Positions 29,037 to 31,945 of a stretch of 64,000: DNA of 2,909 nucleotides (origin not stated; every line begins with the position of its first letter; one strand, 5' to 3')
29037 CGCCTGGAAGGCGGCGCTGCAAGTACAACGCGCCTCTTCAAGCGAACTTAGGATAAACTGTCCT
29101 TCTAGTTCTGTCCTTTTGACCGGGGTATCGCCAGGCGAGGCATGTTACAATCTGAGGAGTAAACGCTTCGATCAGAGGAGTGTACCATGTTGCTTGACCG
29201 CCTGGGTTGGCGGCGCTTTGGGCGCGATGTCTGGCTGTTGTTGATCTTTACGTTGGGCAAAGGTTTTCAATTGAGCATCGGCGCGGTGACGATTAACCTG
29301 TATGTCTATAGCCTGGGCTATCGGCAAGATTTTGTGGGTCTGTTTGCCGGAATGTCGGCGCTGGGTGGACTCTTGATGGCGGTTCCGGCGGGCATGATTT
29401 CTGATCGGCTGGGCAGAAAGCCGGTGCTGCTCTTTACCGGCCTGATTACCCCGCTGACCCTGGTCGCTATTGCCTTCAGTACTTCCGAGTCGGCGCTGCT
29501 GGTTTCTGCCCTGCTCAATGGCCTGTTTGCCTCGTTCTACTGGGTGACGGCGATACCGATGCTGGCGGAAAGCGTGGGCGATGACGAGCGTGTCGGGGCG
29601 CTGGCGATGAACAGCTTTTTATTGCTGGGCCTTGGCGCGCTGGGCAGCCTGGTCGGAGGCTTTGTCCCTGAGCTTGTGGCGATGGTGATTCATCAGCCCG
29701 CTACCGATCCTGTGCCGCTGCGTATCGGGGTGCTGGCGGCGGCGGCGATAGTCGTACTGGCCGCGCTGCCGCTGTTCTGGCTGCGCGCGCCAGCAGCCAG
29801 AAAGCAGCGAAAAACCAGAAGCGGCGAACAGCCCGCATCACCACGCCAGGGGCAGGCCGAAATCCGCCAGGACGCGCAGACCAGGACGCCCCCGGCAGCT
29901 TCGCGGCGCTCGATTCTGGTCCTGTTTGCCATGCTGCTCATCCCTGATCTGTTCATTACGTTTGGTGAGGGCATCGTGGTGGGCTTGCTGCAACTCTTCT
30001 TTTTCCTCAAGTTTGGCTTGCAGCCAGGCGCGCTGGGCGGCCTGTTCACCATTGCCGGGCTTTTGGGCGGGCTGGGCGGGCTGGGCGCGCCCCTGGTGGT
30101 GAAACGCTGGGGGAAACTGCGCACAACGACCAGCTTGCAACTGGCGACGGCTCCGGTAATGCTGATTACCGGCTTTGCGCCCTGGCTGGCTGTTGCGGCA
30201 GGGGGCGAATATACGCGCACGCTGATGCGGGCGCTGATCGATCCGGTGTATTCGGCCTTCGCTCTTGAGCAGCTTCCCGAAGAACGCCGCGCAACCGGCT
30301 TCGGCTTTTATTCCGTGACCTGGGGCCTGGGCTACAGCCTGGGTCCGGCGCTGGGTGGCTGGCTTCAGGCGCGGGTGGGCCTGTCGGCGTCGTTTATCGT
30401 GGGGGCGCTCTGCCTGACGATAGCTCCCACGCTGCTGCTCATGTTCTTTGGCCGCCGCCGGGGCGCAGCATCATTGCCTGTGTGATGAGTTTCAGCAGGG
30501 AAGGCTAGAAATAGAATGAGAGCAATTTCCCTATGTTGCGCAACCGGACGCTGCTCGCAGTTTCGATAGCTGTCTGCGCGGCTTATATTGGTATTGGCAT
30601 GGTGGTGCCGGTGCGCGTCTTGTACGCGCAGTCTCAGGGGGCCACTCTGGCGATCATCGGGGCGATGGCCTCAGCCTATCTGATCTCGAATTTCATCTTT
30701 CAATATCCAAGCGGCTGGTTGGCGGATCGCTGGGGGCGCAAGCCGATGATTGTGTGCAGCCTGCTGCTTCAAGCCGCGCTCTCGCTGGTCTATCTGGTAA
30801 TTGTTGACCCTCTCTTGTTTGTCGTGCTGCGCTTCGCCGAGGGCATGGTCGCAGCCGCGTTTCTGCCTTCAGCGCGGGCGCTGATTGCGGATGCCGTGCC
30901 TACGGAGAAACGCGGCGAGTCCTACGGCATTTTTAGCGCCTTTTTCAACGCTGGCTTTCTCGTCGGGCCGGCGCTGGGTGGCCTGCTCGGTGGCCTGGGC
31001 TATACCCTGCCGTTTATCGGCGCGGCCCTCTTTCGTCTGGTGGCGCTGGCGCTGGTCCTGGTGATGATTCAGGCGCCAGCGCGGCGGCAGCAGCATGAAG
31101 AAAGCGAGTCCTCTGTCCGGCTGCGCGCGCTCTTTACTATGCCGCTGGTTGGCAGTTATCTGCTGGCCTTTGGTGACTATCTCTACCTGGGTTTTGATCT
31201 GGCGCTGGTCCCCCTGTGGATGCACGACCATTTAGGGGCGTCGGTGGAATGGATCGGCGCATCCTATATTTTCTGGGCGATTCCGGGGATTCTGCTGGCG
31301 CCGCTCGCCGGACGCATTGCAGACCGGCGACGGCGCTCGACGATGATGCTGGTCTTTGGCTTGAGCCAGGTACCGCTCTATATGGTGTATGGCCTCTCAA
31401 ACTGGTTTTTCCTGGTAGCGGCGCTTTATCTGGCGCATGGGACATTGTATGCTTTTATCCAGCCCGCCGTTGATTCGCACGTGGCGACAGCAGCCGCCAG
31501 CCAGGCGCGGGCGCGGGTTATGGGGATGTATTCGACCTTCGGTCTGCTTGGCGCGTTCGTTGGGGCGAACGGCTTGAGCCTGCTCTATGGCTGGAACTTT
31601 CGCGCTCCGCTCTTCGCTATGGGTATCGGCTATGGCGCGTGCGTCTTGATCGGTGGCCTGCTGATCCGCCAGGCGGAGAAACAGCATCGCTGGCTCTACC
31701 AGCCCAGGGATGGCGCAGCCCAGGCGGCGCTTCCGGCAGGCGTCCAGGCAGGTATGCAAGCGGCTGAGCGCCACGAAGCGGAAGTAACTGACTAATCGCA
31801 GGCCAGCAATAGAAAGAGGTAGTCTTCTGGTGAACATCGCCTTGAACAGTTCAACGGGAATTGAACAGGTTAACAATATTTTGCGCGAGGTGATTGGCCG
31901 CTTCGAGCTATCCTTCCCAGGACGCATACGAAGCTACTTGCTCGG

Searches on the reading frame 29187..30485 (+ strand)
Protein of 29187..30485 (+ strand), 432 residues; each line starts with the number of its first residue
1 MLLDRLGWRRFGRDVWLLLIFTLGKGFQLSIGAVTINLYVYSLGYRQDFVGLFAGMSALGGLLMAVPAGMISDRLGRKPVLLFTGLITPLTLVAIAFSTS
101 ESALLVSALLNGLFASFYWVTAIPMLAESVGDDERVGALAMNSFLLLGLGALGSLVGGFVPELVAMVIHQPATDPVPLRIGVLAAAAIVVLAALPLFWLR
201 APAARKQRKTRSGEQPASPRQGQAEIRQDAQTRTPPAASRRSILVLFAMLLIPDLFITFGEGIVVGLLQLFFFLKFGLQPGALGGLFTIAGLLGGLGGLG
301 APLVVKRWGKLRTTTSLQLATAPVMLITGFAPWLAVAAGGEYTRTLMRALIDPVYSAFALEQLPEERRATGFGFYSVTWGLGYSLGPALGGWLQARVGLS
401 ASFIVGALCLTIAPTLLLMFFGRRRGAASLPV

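Call 18: search_protein_families(library=pfam, proteins=[window:29187-30485:+], max_evalue=0.001)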
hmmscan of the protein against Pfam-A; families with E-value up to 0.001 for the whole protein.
window:29187-30485:+ (432 aa): 4 families
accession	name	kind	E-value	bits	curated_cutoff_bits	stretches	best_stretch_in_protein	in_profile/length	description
PF07690.21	MFS_1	-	2.4e-35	122.5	33.4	2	20-334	5-291/347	Major Facilitator Superfamily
PF12832.13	MFS_1_like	-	1.2e-10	41.4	25.2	1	15-160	214-361/373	MFS_1 like family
PF00083.30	Sugar_tr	-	8.5e-05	22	22.3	1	50-153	48-153/452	Sugar (and other) transporter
PF05977.19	MFS_3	-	0.00021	20.3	27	1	331-412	102-181/524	Transmembrane secretion effector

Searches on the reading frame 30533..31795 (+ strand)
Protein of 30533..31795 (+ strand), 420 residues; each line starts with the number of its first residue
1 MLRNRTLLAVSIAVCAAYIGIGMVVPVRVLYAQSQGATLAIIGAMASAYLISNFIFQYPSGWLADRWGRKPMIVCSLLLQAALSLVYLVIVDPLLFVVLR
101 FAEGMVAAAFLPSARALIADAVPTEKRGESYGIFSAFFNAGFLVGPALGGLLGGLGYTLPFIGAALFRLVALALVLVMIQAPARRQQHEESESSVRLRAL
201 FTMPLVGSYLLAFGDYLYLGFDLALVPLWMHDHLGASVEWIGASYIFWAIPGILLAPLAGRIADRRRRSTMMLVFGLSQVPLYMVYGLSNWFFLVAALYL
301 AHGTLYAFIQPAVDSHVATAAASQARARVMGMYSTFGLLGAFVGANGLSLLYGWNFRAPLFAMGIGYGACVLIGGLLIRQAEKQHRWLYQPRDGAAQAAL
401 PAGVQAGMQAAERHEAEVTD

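Call 18: search_protein_families(library=pfam, proteins=[window:30533-31795:+], max_evalue=0.001)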
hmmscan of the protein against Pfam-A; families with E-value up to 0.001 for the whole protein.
window:30533-31795:+ (420 aa): 5 families
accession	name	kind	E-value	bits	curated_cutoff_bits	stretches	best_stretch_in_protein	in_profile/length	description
PF07690.21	MFS_1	-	2.3e-52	178.5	33.4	2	11-217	2-219/347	Major Facilitator Superfamily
PF13347.12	MFS_2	-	1.2e-10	40.9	27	1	1-151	220-380/427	MFS/sugar transport protein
PF12832.13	MFS_1_like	-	7.4e-07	29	25.2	1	21-346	15-356/373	MFS_1 like family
PF00083.30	Sugar_tr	-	7.5e-06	25.5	22.3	1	38-176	44-189/452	Sugar (and other) transporter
PF05977.19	MFS_3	-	2.2e-05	23.5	27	1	51-342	56-356/524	Transmembrane secretion effector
